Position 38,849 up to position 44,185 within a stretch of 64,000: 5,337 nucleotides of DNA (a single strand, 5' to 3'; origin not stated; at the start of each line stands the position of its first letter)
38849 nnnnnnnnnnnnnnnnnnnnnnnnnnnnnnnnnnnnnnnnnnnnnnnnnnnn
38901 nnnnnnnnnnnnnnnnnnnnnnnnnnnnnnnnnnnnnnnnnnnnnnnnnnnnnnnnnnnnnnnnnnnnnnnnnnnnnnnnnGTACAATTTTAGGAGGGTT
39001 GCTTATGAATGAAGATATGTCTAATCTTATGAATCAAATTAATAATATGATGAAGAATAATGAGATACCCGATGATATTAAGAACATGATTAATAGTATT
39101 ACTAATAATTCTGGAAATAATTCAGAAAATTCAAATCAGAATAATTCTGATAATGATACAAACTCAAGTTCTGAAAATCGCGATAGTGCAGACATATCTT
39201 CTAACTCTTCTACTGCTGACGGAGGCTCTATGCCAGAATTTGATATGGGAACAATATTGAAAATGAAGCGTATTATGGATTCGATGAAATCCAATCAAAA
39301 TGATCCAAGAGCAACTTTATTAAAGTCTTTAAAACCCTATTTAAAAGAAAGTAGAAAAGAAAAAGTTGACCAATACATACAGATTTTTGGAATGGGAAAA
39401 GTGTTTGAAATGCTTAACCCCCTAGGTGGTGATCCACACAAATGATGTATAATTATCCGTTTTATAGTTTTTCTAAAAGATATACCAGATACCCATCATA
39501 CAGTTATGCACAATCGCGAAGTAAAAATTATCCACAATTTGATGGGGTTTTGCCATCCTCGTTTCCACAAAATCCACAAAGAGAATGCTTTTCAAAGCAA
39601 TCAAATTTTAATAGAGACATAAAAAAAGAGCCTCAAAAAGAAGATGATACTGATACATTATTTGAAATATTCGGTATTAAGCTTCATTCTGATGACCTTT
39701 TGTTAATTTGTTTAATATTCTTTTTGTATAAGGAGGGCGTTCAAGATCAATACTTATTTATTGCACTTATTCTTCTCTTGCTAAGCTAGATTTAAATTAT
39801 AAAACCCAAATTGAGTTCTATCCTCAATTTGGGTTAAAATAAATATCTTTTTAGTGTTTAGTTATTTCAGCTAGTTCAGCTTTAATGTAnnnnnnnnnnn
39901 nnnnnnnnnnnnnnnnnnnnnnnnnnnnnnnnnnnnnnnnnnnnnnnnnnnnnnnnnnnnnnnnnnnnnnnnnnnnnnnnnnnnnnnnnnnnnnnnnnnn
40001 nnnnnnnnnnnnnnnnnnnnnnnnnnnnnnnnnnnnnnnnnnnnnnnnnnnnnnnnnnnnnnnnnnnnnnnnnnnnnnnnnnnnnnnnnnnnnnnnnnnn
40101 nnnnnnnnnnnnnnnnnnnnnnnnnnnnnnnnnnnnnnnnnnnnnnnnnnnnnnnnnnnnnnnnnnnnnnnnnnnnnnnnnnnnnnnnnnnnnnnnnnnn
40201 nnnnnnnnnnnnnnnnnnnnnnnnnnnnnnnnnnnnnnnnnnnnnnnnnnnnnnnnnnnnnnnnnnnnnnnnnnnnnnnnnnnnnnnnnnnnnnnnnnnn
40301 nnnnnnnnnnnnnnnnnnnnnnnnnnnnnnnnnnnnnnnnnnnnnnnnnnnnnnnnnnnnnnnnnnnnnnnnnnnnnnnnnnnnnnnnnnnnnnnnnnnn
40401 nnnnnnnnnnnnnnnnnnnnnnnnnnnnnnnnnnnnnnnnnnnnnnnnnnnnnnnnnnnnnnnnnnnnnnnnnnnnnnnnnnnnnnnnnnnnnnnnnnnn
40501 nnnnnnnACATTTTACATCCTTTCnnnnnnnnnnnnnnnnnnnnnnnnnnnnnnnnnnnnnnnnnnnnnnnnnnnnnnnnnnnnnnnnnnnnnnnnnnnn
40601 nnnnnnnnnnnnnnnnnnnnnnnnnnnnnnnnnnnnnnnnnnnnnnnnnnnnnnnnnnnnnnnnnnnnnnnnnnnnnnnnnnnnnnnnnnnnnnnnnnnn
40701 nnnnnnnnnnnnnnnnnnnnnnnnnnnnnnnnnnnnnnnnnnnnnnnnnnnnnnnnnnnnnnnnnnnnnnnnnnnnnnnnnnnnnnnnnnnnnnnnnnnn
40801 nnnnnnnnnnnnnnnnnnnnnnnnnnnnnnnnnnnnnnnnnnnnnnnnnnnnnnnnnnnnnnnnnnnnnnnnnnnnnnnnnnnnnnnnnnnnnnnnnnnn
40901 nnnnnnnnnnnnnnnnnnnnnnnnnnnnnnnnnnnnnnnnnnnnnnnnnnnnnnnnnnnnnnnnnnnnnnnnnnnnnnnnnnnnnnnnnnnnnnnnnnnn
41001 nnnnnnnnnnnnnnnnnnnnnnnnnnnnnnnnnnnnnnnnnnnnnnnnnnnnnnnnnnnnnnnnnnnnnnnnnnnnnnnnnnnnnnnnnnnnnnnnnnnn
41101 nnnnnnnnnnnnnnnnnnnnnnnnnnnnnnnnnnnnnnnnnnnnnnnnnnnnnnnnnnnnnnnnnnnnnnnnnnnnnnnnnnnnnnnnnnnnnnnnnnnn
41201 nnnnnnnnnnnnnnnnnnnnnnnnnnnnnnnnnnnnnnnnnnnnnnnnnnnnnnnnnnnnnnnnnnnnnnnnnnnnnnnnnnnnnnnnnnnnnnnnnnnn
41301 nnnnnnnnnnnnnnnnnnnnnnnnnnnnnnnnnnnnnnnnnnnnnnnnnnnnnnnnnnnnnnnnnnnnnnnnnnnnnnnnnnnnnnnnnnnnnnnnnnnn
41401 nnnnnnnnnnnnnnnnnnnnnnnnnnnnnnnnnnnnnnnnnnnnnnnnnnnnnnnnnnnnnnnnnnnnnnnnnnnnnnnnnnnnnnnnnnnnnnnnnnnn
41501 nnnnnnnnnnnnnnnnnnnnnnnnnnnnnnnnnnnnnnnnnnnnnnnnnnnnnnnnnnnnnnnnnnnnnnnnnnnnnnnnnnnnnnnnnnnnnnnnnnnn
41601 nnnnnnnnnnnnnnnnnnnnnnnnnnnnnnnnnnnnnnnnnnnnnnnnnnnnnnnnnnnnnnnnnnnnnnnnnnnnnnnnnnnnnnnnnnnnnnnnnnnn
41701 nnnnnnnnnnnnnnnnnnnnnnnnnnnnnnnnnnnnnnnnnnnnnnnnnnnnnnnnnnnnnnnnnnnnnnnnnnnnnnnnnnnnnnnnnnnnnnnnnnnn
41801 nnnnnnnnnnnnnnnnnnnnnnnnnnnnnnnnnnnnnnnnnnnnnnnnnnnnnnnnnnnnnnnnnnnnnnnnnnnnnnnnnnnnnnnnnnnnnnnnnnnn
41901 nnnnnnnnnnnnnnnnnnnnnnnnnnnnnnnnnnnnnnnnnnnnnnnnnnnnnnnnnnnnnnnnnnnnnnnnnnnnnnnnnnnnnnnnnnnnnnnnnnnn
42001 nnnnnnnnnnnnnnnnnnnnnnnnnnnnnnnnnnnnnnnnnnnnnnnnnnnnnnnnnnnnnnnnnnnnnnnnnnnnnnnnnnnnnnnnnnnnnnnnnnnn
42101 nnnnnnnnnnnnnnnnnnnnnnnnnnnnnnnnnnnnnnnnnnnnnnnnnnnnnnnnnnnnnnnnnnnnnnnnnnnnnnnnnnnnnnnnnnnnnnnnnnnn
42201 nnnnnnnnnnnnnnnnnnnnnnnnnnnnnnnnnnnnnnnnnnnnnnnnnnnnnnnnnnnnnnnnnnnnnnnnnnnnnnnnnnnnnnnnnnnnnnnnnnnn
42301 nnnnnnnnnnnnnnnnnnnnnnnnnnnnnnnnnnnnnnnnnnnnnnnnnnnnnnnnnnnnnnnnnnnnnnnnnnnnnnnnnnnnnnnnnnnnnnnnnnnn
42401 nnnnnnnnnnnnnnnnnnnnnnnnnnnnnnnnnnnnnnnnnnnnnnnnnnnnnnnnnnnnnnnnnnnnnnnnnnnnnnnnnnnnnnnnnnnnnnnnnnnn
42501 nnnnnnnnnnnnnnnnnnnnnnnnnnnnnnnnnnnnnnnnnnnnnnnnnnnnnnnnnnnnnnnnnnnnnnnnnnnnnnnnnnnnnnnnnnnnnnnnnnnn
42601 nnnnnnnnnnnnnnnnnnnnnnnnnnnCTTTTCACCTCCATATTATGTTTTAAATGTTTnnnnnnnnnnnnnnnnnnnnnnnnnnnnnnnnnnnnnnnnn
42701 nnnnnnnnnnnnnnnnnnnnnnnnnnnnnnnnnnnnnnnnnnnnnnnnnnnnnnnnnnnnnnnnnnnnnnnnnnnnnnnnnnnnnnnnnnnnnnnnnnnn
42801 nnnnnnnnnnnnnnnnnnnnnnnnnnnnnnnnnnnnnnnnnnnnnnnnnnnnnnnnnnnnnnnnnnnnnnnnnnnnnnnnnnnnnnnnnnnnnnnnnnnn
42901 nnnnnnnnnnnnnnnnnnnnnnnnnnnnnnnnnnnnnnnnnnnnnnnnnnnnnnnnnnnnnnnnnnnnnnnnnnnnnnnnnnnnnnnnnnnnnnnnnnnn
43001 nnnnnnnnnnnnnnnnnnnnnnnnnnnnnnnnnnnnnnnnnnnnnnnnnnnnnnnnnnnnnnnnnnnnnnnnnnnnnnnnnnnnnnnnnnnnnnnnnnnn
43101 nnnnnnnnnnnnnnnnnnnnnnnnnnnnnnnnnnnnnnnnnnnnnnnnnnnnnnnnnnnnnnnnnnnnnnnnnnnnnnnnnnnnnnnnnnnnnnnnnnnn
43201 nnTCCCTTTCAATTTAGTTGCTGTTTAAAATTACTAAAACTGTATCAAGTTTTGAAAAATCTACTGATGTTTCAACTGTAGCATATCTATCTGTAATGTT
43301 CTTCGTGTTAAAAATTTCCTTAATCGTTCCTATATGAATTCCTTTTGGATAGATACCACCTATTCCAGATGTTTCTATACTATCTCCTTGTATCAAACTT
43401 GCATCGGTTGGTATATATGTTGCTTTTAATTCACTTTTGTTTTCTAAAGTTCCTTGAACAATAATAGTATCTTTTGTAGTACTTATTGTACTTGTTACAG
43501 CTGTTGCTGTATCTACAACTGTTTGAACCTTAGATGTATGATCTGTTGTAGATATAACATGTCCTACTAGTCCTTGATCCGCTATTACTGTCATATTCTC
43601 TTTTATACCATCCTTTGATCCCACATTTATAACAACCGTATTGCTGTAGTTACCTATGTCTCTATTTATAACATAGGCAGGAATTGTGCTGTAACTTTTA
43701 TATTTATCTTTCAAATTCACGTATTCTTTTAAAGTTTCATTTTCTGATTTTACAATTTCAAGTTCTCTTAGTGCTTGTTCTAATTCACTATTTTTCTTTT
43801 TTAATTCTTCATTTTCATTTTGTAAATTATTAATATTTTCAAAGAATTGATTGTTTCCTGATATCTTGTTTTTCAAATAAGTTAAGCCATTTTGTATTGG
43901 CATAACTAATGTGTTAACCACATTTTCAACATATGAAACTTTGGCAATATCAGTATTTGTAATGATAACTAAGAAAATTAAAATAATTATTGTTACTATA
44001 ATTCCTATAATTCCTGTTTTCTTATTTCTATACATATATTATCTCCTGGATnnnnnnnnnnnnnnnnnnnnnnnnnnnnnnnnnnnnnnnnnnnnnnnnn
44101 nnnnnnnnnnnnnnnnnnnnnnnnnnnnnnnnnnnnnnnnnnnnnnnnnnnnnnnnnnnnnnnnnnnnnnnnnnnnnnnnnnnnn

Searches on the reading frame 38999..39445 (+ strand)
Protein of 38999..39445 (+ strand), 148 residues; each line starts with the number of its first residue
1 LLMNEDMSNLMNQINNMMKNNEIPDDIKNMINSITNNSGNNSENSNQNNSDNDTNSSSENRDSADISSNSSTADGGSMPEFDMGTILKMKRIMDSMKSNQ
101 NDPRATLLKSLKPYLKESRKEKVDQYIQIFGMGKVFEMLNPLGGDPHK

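Call 8: search_protein_families(library=pfam, proteins=[window:38999-39445:+], max_evalue=0.001)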
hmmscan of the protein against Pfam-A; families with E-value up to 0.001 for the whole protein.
window:38999-39445:+ (148 aa): 0 families

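Call 81: search_protein_families(library=pfam, proteins=[window:38999-39445:+], max_evalue=0.01)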
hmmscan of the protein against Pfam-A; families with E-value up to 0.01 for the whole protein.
window:38999-39445:+ (148 aa): 1 family
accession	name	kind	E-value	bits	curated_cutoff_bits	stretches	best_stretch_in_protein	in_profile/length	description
PF14165.11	YtzH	-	0.0097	16.7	27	0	10-52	31-75/86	YtzH-like protein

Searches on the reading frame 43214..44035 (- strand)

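Call 8: search_protein_families(library=pfam, proteins=[window:43214-44035:-], max_evalue=0.001)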
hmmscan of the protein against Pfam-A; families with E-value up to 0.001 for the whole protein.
window:43214-44035:- (273 aa): 4 families
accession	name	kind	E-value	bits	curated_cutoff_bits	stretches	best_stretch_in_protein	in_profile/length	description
PF04085.20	MreC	-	3.1e-41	141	28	1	122-269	1-146/147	Rod shape-determining protein MreC, barrel core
PF06005.17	ZapB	-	0.00011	23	31.5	1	64-104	16-53/71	Cell division protein ZapB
PF15934.10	Yuri_gagarin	-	0.00022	21.6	28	1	48-116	75-140/234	Yuri gagarin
PF05859.17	Mis12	-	0.00081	19.6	25.7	0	38-192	92-193/231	Mis12 protein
